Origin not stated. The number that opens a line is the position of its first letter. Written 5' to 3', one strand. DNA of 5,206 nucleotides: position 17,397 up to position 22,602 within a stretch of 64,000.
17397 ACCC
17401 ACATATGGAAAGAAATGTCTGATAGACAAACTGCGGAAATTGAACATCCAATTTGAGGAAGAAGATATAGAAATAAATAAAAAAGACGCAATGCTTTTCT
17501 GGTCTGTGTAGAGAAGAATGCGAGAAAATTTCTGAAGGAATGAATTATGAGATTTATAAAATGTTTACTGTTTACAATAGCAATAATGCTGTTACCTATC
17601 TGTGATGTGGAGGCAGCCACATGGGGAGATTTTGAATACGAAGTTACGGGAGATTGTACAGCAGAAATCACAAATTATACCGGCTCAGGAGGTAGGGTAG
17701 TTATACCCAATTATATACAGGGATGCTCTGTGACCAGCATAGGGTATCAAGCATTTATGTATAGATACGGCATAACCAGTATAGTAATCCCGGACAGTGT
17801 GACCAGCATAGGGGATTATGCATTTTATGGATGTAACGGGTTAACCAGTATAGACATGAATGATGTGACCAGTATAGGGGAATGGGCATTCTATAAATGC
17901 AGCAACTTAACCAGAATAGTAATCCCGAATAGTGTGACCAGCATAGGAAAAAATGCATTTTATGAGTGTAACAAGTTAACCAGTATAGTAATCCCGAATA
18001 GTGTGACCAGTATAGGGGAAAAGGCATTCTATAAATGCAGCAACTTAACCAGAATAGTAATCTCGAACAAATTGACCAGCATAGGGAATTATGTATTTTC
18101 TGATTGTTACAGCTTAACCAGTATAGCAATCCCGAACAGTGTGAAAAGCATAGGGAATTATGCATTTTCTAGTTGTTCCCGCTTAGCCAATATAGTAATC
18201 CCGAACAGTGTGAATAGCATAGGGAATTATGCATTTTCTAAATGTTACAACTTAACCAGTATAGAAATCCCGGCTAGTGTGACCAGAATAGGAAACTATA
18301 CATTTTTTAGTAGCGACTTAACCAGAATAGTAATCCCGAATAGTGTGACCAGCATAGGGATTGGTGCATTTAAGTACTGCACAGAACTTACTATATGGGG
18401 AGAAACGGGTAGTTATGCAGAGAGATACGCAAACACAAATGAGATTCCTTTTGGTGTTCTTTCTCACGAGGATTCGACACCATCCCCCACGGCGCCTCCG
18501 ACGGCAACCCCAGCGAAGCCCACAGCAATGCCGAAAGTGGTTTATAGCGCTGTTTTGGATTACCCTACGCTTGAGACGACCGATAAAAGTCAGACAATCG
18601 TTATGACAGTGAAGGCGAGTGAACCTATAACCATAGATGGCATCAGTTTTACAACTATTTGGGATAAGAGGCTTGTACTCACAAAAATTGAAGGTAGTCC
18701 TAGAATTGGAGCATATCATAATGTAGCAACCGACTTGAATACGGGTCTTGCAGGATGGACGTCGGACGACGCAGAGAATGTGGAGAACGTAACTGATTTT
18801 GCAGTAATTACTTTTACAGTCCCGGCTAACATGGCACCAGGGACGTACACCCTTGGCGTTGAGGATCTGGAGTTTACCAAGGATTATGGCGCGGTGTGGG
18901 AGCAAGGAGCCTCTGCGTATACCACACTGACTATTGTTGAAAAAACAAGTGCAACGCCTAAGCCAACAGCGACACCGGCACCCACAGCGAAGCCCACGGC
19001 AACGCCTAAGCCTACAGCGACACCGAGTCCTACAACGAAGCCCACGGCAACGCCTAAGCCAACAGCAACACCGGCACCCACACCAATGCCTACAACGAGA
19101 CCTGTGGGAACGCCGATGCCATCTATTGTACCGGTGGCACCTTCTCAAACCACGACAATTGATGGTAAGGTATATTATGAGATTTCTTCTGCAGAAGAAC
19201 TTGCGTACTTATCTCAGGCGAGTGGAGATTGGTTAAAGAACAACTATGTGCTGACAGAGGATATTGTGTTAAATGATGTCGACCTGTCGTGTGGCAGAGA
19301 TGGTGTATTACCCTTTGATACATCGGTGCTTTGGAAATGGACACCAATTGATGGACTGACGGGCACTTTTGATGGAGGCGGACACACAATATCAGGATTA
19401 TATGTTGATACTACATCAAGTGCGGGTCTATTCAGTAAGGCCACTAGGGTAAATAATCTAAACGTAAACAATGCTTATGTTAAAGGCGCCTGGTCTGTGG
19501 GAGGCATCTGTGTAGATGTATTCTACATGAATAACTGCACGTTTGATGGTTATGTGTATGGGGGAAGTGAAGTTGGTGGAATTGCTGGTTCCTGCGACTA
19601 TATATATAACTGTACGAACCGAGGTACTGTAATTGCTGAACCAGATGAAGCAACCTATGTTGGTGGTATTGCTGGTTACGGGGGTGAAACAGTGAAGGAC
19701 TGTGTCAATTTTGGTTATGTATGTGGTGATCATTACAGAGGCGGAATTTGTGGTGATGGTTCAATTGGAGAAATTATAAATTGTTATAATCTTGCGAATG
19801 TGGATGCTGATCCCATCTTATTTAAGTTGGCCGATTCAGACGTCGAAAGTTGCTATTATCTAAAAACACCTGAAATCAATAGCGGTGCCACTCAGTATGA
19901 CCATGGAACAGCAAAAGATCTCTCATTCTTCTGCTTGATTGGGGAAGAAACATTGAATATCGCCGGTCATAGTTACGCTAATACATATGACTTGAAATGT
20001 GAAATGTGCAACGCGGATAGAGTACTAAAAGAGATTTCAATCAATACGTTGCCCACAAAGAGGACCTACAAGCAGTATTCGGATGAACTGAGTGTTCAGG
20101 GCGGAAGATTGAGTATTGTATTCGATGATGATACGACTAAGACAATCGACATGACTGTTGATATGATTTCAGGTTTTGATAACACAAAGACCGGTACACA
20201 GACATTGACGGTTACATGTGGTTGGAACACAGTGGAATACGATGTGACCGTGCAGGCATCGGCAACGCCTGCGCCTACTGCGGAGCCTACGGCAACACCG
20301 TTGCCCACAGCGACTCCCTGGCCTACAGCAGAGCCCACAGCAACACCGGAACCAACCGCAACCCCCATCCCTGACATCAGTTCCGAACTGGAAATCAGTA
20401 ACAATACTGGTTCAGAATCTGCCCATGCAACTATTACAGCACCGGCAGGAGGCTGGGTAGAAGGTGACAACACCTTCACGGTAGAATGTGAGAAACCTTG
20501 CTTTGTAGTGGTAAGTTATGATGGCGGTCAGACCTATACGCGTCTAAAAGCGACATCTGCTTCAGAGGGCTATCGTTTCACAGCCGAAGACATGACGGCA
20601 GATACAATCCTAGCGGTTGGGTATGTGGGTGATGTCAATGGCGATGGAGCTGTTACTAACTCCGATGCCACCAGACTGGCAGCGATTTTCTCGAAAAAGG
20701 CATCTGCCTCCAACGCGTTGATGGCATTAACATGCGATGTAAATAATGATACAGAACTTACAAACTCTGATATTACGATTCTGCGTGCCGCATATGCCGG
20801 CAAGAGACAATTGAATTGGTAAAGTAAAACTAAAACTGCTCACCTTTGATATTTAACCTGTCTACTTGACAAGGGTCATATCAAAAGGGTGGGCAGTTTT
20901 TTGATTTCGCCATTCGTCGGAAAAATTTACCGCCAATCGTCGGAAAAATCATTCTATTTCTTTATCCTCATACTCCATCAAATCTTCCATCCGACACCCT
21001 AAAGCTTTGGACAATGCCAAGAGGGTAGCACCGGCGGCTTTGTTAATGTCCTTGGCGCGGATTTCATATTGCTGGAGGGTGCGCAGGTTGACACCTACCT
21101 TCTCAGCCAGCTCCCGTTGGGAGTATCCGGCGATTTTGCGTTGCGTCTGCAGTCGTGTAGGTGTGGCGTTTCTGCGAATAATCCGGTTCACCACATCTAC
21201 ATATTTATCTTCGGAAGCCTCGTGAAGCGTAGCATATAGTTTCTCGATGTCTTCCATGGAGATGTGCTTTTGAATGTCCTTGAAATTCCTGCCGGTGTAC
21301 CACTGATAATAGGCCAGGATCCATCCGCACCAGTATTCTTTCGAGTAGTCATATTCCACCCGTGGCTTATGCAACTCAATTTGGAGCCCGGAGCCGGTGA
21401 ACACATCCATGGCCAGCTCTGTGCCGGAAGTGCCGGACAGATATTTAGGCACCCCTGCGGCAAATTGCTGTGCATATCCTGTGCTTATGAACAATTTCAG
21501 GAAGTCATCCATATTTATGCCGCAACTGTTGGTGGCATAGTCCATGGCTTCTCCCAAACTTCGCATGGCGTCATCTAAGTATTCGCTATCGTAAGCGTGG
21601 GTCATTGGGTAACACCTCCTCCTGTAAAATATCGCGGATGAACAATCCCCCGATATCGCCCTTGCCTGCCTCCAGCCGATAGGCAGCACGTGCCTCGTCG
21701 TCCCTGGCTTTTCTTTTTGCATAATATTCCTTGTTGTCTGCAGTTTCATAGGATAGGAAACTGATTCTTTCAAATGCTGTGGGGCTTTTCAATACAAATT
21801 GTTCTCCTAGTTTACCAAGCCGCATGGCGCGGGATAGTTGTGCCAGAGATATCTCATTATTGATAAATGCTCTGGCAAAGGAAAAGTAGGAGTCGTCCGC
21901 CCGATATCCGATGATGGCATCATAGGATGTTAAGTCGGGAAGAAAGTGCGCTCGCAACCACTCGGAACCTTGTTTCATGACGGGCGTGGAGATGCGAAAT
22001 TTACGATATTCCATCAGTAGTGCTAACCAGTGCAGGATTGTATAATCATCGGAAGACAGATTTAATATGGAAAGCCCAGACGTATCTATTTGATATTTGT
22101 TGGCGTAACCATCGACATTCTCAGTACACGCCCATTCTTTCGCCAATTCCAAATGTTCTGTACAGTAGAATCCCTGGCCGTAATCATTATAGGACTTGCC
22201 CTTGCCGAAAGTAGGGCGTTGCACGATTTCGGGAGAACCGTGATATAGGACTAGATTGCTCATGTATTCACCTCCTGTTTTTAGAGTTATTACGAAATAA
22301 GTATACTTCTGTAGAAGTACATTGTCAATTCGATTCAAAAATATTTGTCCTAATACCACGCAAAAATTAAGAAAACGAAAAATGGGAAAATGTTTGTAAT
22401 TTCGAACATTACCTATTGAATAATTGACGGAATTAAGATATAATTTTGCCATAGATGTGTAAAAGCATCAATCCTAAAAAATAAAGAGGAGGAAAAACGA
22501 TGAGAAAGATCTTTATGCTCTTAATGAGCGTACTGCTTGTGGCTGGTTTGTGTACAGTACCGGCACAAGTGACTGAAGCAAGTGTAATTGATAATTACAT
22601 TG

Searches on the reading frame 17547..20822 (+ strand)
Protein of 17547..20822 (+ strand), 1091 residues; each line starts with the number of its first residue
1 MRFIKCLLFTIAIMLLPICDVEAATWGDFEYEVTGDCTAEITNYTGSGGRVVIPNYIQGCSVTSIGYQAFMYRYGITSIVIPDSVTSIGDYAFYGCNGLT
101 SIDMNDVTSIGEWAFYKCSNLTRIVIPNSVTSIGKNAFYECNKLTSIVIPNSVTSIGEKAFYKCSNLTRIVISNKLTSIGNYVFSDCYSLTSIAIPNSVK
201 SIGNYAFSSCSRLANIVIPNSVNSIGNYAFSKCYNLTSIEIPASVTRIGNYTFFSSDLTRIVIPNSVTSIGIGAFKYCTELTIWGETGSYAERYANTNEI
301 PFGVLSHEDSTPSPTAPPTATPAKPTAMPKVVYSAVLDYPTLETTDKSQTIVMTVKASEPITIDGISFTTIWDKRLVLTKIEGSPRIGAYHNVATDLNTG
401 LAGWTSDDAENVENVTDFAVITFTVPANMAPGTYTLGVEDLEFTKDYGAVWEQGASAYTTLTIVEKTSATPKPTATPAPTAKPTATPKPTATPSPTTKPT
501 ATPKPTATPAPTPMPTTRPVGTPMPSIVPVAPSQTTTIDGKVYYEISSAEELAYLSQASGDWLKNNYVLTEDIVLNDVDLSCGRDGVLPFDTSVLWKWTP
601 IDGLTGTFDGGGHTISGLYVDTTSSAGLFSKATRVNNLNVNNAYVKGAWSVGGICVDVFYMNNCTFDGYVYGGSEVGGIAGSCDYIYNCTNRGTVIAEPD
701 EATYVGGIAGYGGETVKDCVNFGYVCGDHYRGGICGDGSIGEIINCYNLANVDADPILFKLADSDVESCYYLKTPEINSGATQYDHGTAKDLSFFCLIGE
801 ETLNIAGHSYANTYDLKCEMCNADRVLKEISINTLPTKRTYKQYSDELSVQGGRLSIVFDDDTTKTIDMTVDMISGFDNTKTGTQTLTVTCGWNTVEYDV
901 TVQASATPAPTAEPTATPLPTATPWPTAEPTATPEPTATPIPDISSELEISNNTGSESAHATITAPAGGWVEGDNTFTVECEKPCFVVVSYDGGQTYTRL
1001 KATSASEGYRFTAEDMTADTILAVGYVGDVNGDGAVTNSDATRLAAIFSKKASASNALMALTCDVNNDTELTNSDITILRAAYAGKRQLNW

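Call 7: search_protein_families(library=pfam, proteins=[window:17547-20822:+], max_evalue=0.01)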
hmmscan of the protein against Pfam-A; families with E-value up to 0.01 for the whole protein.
window:17547-20822:+ (1091 aa): 5 families
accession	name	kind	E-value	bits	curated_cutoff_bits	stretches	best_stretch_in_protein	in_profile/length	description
PF13306.12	LRR_5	-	1.4e-80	267.8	27.7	2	63-190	1-126/127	BspA type Leucine rich repeat region (6 copies)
PF13855.12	LRR_8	-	1.1e-10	41.5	27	1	151-193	11-54/61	Leucine rich repeat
PF00404.24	Dockerin_1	-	2.1e-06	28.3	22.9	1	1028-1080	2-53/57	Dockerin type I domain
PF05725.18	FNIP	-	3.2e-06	27.6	21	0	125-156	9-39/44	FNIP Repeat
PF07523.18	Big_3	-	8.1e-06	26.5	21.2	1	836-902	3-68/68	Bacterial Ig-like domain (group 3)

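Call 8: search_protein_families(library=padloc, proteins=[window:17547-20822:+], max_evalue=0.1)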
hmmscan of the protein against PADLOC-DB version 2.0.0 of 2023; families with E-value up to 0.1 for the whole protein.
window:17547-20822:+ (1091 aa): 0 families

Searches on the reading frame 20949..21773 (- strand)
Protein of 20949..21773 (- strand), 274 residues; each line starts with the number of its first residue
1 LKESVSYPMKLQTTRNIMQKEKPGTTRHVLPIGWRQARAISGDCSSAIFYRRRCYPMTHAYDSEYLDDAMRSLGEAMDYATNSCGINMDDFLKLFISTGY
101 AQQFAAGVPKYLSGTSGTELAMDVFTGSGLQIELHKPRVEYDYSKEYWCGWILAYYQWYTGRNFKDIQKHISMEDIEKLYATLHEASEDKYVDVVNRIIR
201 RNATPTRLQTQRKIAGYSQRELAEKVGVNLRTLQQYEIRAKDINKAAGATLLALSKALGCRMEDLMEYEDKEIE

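Call 7: search_protein_families(library=pfam, proteins=[window:20949-21773:-], max_evalue=0.01)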
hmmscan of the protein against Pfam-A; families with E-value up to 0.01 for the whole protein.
window:20949-21773:- (274 aa): 3 families
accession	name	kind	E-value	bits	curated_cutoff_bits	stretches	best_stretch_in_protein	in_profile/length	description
PF01381.28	HTH_3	-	5.6e-08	33.1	23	1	209-265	2-55/55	Helix-turn-helix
PF13443.12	HTH_26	-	2.1e-06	28.3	22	1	214-270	8-62/63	Cro/C1-type HTH DNA-binding domain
PF13560.12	HTH_31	-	0.0047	17.6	27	0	207-242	5-40/64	Helix-turn-helix domain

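Call 62: search_protein_families(library=ncbifam, proteins=[window:20949-21773:-], max_evalue=0.01)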
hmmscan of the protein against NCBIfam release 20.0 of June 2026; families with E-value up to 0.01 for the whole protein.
window:20949-21773:- (274 aa): 5 families
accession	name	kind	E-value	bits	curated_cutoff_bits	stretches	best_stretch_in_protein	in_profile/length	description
NF007257.0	PRK09706.1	subfamily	2.6e-05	24.1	101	1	205-262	7-61/135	transcriptional repressor DicA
NF047948.1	male_kill_WMK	equivalog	4.5e-05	23.1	300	1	201-271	160-227/300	WO male-killing family protein Wmk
NF041951.1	phage_RstR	subfamily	5.1e-05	23.5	80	1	206-239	5-38/108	RstR family transcriptional repressor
TIGR03830.1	CxxCG_CxxCG_HTH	subfamily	0.0022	17.8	61.8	1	193-251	55-113/127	type II TA system antitoxin MqsA family protein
NF006015.0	PRK08154.1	subfamily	0.0078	15.4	204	1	206-271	33-95/314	anaerobic benzoate catabolism transcriptional regulator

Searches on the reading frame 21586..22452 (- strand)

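Call 7: search_protein_families(library=pfam, proteins=[window:21586-22452:-], max_evalue=0.01)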
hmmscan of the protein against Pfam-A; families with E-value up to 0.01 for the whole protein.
window:21586-22452:- (288 aa): 1 family
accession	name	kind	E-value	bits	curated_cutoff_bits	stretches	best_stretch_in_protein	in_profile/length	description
PF13151.12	DUF3990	-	3.6e-43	147.3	32.2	1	68-232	2-152/152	Protein of unknown function (DUF3990)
